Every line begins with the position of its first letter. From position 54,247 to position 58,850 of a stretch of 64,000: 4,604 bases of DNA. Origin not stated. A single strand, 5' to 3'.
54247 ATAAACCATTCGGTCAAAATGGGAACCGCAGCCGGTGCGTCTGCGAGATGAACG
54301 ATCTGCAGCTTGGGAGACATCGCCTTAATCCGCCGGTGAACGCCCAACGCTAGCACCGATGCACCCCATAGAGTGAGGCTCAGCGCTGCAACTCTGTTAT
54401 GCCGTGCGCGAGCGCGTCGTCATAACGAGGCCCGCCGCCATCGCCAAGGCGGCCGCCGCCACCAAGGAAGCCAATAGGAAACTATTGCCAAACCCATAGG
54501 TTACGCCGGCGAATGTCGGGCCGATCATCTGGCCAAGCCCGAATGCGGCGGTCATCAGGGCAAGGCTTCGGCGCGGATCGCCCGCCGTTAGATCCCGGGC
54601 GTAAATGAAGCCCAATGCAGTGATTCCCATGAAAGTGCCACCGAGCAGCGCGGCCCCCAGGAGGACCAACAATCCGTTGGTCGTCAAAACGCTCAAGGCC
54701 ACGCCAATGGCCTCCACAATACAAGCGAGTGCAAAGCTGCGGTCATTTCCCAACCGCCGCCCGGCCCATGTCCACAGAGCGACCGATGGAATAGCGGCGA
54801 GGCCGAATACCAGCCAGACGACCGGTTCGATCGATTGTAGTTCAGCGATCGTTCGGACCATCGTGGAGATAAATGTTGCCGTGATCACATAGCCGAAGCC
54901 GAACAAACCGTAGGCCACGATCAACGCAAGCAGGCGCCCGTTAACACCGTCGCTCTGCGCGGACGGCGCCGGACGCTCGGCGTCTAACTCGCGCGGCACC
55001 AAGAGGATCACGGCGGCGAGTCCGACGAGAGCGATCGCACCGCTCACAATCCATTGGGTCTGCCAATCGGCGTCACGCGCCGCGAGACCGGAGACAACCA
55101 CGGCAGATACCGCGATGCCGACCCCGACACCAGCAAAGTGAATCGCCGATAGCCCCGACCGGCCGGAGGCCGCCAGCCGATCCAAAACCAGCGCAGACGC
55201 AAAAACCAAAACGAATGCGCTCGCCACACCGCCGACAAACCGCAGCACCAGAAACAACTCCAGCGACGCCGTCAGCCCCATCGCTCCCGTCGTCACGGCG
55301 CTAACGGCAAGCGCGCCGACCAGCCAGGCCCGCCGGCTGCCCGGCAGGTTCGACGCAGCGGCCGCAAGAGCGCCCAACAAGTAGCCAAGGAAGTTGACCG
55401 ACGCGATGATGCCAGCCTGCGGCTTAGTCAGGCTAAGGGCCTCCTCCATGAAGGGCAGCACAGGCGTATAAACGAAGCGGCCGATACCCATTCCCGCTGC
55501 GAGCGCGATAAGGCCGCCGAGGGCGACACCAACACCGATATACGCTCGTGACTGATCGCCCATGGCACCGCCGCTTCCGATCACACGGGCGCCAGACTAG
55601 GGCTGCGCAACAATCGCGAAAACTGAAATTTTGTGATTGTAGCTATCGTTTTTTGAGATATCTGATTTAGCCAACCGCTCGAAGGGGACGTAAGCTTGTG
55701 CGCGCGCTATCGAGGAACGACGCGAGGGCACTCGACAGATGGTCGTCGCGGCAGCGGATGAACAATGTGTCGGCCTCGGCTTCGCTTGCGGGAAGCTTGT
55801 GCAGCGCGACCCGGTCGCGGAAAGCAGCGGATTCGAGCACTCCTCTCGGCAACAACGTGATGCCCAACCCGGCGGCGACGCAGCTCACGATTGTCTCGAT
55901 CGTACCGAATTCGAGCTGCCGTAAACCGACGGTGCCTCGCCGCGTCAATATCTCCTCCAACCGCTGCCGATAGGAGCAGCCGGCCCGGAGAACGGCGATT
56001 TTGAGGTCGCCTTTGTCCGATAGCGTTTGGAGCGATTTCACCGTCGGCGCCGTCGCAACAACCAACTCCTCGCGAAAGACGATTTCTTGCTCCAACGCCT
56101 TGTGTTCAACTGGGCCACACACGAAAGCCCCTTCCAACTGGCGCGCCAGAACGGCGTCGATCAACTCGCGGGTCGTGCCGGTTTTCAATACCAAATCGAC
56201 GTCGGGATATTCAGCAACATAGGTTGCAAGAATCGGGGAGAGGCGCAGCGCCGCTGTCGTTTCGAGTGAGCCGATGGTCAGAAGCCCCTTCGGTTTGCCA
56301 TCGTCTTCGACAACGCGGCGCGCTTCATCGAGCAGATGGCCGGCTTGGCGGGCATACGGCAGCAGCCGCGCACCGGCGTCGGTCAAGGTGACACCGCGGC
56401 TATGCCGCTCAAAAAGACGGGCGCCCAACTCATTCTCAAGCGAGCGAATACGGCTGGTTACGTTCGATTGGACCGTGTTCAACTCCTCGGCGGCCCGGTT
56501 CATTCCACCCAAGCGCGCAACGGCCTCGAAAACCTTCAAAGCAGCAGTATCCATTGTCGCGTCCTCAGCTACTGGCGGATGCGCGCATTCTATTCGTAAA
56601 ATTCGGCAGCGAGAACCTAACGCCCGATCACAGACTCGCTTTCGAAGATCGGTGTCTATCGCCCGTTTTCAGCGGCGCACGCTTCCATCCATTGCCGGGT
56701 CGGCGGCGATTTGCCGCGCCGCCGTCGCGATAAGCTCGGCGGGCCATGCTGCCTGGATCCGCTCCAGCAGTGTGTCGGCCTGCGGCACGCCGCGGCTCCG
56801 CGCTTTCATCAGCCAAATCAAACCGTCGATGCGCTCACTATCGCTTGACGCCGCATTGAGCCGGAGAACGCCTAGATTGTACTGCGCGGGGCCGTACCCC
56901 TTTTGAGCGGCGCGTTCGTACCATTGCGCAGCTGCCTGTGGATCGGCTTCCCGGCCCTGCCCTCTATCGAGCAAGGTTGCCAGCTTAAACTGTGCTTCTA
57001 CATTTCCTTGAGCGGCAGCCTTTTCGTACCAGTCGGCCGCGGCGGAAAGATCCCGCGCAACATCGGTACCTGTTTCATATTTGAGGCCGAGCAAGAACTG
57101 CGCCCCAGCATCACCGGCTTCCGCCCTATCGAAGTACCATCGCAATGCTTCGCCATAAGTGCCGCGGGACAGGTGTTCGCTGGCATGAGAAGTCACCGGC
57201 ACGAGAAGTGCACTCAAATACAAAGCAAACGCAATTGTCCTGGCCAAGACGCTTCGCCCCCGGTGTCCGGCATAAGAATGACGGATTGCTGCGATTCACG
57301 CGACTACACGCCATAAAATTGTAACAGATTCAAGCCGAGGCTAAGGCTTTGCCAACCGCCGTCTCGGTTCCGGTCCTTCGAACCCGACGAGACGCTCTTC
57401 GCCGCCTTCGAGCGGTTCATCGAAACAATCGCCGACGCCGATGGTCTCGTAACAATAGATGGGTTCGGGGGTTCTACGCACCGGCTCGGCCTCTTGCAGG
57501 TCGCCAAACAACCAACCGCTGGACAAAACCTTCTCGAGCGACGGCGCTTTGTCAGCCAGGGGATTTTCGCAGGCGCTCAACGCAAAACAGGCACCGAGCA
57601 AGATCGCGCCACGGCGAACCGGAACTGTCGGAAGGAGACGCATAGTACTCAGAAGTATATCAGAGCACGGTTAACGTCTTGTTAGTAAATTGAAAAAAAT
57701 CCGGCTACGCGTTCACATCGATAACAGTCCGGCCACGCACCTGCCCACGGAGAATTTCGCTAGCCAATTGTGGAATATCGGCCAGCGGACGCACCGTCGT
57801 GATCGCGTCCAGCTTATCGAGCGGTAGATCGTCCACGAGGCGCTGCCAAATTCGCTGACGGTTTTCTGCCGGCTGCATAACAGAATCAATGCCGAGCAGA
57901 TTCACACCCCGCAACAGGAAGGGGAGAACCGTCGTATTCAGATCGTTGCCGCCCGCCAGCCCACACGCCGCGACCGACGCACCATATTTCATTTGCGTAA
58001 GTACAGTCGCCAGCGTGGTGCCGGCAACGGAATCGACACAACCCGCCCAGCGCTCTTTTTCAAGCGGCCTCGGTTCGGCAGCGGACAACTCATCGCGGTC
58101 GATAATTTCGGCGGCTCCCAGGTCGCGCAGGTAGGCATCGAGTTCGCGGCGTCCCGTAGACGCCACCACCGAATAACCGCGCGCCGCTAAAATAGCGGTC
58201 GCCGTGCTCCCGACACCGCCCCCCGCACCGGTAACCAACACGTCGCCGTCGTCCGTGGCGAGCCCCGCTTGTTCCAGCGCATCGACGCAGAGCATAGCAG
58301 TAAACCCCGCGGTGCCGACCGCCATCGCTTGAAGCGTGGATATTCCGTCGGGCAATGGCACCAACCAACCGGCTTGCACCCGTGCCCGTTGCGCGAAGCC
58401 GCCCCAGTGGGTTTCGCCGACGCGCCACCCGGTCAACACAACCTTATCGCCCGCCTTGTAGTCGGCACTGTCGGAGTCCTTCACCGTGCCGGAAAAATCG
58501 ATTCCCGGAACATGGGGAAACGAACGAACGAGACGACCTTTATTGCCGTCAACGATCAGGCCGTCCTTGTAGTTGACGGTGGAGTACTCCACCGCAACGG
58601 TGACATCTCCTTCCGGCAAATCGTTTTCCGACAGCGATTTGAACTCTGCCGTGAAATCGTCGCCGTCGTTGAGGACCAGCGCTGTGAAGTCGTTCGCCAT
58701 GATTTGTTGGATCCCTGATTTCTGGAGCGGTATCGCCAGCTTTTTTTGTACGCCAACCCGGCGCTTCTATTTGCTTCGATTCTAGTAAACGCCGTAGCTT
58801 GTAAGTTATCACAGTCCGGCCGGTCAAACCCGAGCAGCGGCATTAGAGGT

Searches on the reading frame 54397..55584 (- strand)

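Call 68: search_protein_families(library=pfam, proteins=[window:54397-55584:-], max_evalue=0.000001)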
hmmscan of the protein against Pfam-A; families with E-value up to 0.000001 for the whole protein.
window:54397-55584:- (395 aa): 2 families
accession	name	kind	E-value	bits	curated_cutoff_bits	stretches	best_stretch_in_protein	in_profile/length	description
PF06779.20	MFS_4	-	2.5e-89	300.6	26.3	1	29-387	2-363/364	Uncharacterised MFS-type transporter YbfB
PF07690.21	MFS_1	-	8.2e-27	94.5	33.4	1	28-289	4-276/347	Major Facilitator Superfamily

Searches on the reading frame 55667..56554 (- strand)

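Call 68: search_protein_families(library=pfam, proteins=[window:55667-56554:-], max_evalue=0.000001)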
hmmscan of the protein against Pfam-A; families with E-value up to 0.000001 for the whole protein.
window:55667-56554:- (295 aa): 2 families
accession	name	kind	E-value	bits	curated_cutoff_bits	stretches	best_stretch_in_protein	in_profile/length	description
PF03466.25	LysR_substrate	-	3e-38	131.7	28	1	86-287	2-207/209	LysR substrate binding domain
PF00126.33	HTH_1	-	1.7e-21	76.3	26.6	1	5-61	3-59/60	Bacterial regulatory helix-turn-helix protein, lysR family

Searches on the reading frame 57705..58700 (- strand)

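Call 68: search_protein_families(library=pfam, proteins=[window:57705-58700:-], max_evalue=0.000001)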
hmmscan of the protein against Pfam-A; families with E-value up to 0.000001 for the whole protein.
window:57705-58700:- (331 aa): 2 families
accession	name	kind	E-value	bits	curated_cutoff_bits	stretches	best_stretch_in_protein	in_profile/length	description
PF08240.17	ADH_N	-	1.3e-12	48.3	23.5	1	30-118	2-104/104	Alcohol dehydrogenase GroES-like domain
PF00107.32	ADH_zinc_N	-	1.4e-10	41.7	31.8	1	162-279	1-119/129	Zinc-binding dehydrogenase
